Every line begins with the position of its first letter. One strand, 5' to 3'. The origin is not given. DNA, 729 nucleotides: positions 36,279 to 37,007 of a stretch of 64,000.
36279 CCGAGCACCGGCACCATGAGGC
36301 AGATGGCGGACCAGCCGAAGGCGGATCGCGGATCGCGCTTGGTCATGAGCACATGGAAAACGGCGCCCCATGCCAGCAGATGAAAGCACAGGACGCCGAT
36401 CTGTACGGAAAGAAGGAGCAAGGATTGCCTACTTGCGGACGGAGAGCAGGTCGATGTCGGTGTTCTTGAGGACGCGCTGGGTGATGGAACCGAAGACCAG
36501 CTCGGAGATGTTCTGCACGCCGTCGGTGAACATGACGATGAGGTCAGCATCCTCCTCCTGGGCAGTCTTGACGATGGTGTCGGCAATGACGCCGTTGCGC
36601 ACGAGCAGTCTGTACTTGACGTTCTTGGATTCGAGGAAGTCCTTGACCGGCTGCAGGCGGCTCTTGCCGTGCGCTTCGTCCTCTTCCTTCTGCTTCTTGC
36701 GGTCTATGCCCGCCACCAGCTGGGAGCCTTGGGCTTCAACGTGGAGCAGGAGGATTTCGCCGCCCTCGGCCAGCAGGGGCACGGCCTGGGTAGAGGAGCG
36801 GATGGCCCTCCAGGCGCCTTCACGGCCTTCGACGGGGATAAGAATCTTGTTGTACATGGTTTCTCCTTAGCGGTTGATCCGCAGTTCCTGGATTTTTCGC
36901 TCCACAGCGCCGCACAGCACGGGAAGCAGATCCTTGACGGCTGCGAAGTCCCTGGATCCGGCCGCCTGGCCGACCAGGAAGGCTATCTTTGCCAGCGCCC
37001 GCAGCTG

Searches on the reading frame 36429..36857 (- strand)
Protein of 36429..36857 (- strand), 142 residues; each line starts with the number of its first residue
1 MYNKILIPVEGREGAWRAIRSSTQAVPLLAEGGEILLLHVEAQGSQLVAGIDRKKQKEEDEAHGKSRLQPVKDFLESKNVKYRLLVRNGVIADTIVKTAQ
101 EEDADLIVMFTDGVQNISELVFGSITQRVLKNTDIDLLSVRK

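Call 6: search_protein_families(library=pfam, proteins=[window:36429-36857:-], max_evalue=10)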
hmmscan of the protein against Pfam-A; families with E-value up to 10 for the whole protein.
window:36429-36857:- (142 aa): 1 family
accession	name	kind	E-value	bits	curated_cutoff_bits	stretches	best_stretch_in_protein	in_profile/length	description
PF00582.32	Usp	-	1.1e-20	75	24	1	1-141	1-141/141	Universal stress protein family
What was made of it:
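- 36429..36857 (-): usp (universal stress protein, 142 aa), immediately downstream. It is probably co-transcribed and translationally coupled to the tail frame. Pfam Usp E 1.1e-20 (call 6).
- Checked: That stop overlaps the AAGGAG in front of usp (36429-36857; Pfam Usp E 1e-20, call 6).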

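Call 7: search_protein_families(library=ncbifam, proteins=[window:36429-36857:-], max_evalue=10)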
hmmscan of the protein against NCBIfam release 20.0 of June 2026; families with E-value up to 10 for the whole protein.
window:36429-36857:- (142 aa): 5 families
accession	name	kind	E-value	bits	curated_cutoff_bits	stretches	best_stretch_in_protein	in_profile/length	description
NF012000.0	PRK15456.1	equivalog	6.3e-08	32.8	189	1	1-141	1-142/142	universal stress protein UspG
NF008380.0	PRK11175.1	equivalog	0.00073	18.6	227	1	84-141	243-300/313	universal stress protein UspE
NF038185.1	KdpD_non_kinase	exception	0.0046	16.3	550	1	4-138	247-368/373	KdpD-like non-kinase potassium sensor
NF011581.0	PRK15005.1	equivalog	0.015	15.4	166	1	59-141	63-144/144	universal stress protein UspF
NF004230.0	PRK05678.1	equivalog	0.11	11.7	336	1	41-116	29-102/291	succinate--CoA ligase subunit alpha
